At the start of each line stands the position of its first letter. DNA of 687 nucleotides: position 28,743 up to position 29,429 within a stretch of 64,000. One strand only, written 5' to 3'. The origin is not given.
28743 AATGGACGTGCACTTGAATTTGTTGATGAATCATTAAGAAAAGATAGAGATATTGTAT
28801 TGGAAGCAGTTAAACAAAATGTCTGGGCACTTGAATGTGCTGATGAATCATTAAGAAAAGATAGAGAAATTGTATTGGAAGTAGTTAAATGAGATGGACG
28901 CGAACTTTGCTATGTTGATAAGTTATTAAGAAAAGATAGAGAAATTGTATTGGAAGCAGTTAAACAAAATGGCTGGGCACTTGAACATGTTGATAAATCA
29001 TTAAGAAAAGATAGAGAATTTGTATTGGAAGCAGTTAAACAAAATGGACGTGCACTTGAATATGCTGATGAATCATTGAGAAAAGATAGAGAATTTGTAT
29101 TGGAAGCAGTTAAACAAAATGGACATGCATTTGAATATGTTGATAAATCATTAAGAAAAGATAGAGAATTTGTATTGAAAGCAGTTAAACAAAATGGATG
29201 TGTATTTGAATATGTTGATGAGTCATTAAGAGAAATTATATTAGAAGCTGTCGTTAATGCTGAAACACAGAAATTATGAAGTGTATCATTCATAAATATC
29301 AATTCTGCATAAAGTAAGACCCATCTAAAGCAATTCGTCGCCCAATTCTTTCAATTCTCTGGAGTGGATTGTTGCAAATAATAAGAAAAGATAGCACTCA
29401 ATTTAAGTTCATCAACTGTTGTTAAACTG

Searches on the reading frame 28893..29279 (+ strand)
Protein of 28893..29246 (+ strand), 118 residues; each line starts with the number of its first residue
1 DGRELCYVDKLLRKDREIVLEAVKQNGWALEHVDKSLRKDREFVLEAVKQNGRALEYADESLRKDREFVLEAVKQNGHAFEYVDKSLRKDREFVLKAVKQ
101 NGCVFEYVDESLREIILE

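Call 3: search_protein_families(library=pfam, proteins=[window:28950-29279:+], max_evalue=0.01)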
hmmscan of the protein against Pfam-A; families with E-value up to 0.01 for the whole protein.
window:28950-29279:+ (109 aa): 6 families
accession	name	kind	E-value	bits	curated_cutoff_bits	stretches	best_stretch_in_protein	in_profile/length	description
PF13475.11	DUF4116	-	3.4e-47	158.2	24.9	2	46-94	1-49/49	Domain of unknown function (DUF4116)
PF24755.2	SpoVR_C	-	5.8e-07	29.9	27.6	0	14-44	6-38/55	SpoVR-like C-terminal domain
PF03756.19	AfsA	-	6.4e-05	23.4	24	0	49-105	48-101/133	A-factor biosynthesis hotdog domain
PF25322.2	RBD_SIN1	-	0.0013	19.1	27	0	14-37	35-58/75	SIN1 Ras-binding domain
PF03197.19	FRD2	-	0.0057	17.8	29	0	51-88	3-40/96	Bacteriophage FRD2 protein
PF17783.7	CvfB_WH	-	0.0081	16.4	22.9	0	49-67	2-20/58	CvfB-like winged helix domain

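Call 84: find_related_loci(query=window:28893-29246:+, collection=viral_contigs, flank=3000)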
Query window:28893-29246:+ (118 aa) in viral_contigs; peptide patterns used: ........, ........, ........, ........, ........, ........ (x = any residue, [..] = any of these).
30 stretches matched a pattern; 17 encode a relative of the query (tblastn E <= 1e-3); 17 distinct loci.
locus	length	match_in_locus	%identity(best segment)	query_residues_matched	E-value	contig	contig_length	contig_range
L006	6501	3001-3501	56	1-118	1e-37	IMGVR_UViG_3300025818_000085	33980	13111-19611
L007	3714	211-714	56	1-118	3e-35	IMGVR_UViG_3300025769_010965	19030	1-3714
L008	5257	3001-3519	50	1-118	6e-33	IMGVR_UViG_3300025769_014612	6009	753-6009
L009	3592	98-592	49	1-118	8e-33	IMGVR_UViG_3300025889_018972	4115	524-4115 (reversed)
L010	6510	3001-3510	50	1-117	7e-33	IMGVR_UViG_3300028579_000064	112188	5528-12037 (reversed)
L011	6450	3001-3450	46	1-118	2e-31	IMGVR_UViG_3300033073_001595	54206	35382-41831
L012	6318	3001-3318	50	1-118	4e-24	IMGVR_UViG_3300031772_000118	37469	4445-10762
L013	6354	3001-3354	50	1-118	4e-22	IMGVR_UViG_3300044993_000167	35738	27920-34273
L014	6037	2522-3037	48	1-118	2e-21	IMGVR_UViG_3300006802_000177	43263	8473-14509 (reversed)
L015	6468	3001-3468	50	1-118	4e-20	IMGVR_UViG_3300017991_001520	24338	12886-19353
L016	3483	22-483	47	1-118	3e-19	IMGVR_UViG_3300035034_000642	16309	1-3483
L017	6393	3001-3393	42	1-118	1e-18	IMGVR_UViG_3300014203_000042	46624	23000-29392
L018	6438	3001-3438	39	6-118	3e-16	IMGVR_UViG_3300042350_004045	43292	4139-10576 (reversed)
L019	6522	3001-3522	42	1-118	1e-17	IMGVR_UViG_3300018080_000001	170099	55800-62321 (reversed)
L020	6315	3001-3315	38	5-118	7e-13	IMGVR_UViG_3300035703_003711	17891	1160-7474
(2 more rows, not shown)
